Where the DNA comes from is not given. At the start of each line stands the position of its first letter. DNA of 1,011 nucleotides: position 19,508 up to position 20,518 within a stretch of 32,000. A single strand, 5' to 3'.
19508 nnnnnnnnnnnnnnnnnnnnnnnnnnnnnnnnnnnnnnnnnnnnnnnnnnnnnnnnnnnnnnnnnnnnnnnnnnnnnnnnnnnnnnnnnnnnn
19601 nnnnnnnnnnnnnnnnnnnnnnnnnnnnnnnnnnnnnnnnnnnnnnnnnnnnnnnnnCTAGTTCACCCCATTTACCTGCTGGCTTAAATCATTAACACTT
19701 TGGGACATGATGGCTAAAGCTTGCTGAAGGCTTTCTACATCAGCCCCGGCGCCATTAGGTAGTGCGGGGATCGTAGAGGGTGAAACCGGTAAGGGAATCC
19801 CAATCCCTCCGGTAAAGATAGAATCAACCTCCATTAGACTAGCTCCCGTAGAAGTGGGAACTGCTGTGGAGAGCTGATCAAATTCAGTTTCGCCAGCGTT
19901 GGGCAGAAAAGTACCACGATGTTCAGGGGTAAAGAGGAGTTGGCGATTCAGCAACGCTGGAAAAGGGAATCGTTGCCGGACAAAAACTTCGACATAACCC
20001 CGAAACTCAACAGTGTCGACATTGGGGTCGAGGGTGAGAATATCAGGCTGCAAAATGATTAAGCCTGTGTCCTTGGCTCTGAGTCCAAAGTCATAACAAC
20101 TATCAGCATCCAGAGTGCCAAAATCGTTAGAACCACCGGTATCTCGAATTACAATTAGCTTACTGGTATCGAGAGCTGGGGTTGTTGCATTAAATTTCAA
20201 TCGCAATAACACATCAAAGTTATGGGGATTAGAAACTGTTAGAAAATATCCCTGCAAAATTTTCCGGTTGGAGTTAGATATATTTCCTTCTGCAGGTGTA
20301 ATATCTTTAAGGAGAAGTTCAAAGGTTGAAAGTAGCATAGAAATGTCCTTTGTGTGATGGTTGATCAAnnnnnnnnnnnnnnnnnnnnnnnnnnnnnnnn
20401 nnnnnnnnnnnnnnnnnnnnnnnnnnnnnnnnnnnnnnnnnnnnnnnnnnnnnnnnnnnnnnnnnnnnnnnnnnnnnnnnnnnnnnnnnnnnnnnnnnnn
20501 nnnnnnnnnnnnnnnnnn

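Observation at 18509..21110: Same ATAGA-N6-TCTAT palindrome in two promoter regions (LysR gene and ppx/orphan-gene spacer)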

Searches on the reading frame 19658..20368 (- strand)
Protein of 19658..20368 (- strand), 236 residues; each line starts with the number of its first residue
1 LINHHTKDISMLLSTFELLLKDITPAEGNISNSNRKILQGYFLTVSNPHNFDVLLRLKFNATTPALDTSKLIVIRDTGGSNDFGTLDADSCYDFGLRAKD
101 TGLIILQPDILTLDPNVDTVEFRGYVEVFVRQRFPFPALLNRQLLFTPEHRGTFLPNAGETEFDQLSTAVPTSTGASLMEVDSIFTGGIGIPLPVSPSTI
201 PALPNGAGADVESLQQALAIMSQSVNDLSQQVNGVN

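Call 6: search_protein_families(library=ncbifam, proteins=[window:19658-20368:-])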
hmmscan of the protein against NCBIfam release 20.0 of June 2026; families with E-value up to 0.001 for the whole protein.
window:19658-20368:- (236 aa): 0 families

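Call 49: search_protein_families(library=pfam, proteins=[window:19658-20338:-], max_evalue=0.1)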
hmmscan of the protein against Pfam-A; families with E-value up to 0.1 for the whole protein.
window:19658-20338:- (226 aa): 0 families

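Call 51: find_homologous_proteins(query=window:19658-20338:-, max_evalue=0.001)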
Query window:19658-20338:- (226 aa): 84 proteins with E <= 0.001 among 644 candidates.
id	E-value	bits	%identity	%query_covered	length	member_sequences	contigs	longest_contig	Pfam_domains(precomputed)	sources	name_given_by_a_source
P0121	2.9e-134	463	95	100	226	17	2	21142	-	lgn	-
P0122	1.4e-121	422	86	100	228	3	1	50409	-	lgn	-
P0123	1.3e-102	360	75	100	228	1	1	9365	-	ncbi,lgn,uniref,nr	ncbi:hypothetical protein [Acaryochloris sp. IP29b_bin.148]|uniref:hypothetical protein n=1 Tax=Acar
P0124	2.8e-91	323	71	100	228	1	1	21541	-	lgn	-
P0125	3.8e-76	273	65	96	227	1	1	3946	-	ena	-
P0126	3.6e-63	231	55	98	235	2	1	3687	-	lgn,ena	-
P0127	6.0e-62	227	51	98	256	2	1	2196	-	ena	-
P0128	1.5e-60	223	53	98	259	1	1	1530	-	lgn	-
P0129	1.2e-58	216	50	98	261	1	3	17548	-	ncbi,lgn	ncbi:MAG TPA: hypothetical protein V6D07_01665 [Trichocoleus sp.]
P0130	6.2e-58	214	51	97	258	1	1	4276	-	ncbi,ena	-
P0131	1.4e-57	213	49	100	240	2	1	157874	-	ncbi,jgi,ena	jgi:hypothetical protein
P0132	2.5e-57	212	50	98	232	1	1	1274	-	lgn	-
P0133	4.9e-57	211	50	100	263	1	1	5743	-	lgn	-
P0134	8.0e-57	210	51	97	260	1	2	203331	-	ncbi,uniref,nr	ncbi:hypothetical protein PGN35_004965 [Nodosilinea sp. PGN35]|uniref:hypothetical protein n=1 Tax=N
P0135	2.0e-56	209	49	98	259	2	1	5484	-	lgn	-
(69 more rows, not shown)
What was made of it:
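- Checked: It has about 84 homologous clusters in cyanobacteria (call 51).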

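Call 52: find_encoding_contigs(protein=P0122, flank=4000, max_places=2)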
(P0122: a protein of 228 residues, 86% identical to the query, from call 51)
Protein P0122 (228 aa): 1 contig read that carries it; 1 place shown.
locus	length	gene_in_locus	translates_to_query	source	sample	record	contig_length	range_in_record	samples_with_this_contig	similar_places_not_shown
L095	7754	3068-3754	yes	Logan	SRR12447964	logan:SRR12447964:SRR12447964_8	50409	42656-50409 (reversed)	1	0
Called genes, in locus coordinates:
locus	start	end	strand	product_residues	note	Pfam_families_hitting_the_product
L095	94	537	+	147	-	PF01814:Hemerythrin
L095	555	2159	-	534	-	PF02541:Ppx-GppA, PF01966:HD (weak), PF21447:Ppx-GppA_III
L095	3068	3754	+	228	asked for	-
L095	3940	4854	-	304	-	PF00126:HTH_1, PF03466:LysR_substrate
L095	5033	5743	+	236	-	PF02374:ArsA_ATPase (faint), PF10609:ParA (weak), PF13614:AAA_31, PF01656:CbiA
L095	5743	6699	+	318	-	-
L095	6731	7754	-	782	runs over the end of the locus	PF02517:Rce1-like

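Call 53: find_encoding_contigs(protein=P0123, flank=4000, max_places=2)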
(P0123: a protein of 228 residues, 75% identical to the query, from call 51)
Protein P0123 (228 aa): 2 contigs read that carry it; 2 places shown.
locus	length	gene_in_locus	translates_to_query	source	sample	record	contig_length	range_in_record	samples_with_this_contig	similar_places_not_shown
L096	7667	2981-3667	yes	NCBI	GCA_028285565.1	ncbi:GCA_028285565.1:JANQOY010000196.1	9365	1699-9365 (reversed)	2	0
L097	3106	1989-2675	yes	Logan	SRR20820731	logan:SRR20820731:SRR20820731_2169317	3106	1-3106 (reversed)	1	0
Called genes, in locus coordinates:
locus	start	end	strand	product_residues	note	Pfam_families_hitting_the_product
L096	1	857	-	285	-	PF00512:HisKA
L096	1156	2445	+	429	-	PF00805:Pentapeptide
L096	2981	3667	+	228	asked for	-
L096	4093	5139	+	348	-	PF23381:Beta-prop_IFT122_1st, PF24807:WD40_CDC20-Fz, PF24814:WD40_Prp19, PF23414:Beta-prop_EML_2, PF25168:Beta-prop_WDR36-Utp21_2nd, PF25173:Beta-prop_WDR3_1st, PF25175:Beta-prop_WDR5, PF25174:Beta-prop_THOC3, +41 more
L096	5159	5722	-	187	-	PF05685:Uma2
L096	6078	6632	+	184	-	PF09346:SMI1_KNR4 (weak), PF14568:SUKH_6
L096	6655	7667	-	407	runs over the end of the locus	PF00989:PAS, PF13188:PAS_8 (faint), PF08448:PAS_4, PF13426:PAS_9, PF00512:HisKA, PF02518:HATPase_c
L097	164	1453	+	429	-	PF00805:Pentapeptide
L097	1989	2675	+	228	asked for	-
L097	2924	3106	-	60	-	?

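Call 83: predict_structure(alignment_id=A7)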
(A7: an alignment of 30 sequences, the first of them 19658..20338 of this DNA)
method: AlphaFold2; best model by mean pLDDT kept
length: 226 residues; sequences in the alignment: 30
mean_pLDDT: 76.2   pTM: 0.70
mean pLDDT of the five models: 76.2, 70.2, 69.9, 67.0, 65.0
residues with pLDDT >= 90: 75; 70-90: 76; 50-70: 37; < 50: 38
segments of 3 or more residues with pLDDT < 50: 178-207, 224-226
pLDDT, mean of each block of 10 residues (from residue 1): 93 68 81 93 93 86 79 88 92 92 87 94 69 92 75 76 85 71 39 38 49 52 48
secondary structure, 60 per line:
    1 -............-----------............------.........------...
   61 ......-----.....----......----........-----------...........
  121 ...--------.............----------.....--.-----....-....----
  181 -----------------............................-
elements in order: E2-13 E25-36 E43-51 E61-66 E72-76 E81-86 E91-98 E110-123 E132-144 E155-159 E168-171 E173-176 H198-225

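Call 85: fold_search(model_id=the predicted structure, library=pdb)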
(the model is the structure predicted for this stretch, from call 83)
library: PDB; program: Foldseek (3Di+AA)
matches with E <= 10: 824; with E <= 0.001: 0
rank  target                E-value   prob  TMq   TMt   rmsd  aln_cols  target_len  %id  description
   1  1nc7_A                7.6e-03  0.91  0.24  0.39   9.1       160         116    8  Crystal Structure of Thermotoga maritima 1070 (released 2003-07-01)
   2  1nc7_B                8.0e-03  0.98  0.27  0.45   8.3       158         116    6  Crystal Structure of Thermotoga maritima 1070 (released 2003-07-01)
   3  3irz                  1.7e-02  0.25  0.15  0.11  15.9       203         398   11  Crystal structure of functional region of UafA from Staphylococcus saprophyticus in P212121 form (released 2010-09-08)
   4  7p8x_A                2.4e-02  0.25  0.19  0.16  14.8       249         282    8  Crystal Structure of leukotoxin LukE from Staphylococcus aureus in complex with a doubly sulfated CCR2 N-terminal pept (released 2022-04-06)
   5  7p93_A                2.4e-02  0.23  0.18  0.15  14.1       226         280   10  Crystal Structure of leukotoxin LukE from Staphylococcus aureus in complex with a sulfated ACKR1 N-terminal peptide (released 2022-04-06)
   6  3f65_E                3.0e-02  0.66  0.18  0.21  17.0       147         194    6  The F4 fimbrial chaperone FaeE does not self-cap its interactive surfaces (released 2009-05-19)
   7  7t82_A                3.0e-02  0.14  0.16  0.13  15.2       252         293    9  Crystal Structure of LEUKOCIDIN E/CENTYRIN S26/FAB B438 (released 2023-01-11)
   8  2co7_B                3.2e-02  0.47  0.18  0.21  20.4       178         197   15  Salmonella enterica SafA pilin in complex with the SafB chaperone (Type II) (released 2006-06-27)
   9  3sqb_A                3.4e-02  0.54  0.20  0.22  16.9       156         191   12  Structure of the major type 1 pilus subunit FimA bound to the FimC chaperone (released 2012-05-30)
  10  4h56_A                3.4e-02  0.07  0.10  0.09  28.5       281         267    6  Crystal structure of the Clostridium perfringens NetB toxin in the membrane inserted form (released 2012-12-26)
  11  8fut                  4.0e-02  0.20  0.18  0.12  19.9       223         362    9  Crystal structure of Xenopus laevis arrestin 1 - P3121 crystal form (released 2024-07-24)
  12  3f65_A                4.6e-02  0.66  0.18  0.20  17.2       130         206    7  The F4 fimbrial chaperone FaeE does not self-cap its interactive surfaces (released 2009-05-19)
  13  3sqb_C                4.9e-02  0.47  0.19  0.21  16.8       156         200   12  Structure of the major type 1 pilus subunit FimA bound to the FimC chaperone (released 2012-05-30)
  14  4tw1_H                5.2e-02  0.21  0.21  0.18  20.6       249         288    9  Crystal structure of the octameric pore complex of the Staphylococcus aureus Bi-component Toxin LukGH (released 2014-11-12)
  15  3f65_D                5.7e-02  0.44  0.17  0.22  17.2       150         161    7  The F4 fimbrial chaperone FaeE does not self-cap its interactive surfaces (released 2009-05-19)
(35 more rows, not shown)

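Call 87: find_encoding_contigs(protein=P0125, flank=4000, max_places=2)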
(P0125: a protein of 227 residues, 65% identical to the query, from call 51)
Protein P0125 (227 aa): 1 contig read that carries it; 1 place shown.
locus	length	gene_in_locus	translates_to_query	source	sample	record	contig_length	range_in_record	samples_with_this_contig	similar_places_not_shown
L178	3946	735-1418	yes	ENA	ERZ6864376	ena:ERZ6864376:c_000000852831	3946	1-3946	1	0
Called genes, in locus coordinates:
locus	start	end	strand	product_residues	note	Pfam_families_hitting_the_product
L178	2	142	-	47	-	?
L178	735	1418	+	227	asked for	-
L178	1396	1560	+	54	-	-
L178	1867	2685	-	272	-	PF00665:rve (weak), PF13610:DDE_Tnp_IS240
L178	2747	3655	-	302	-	-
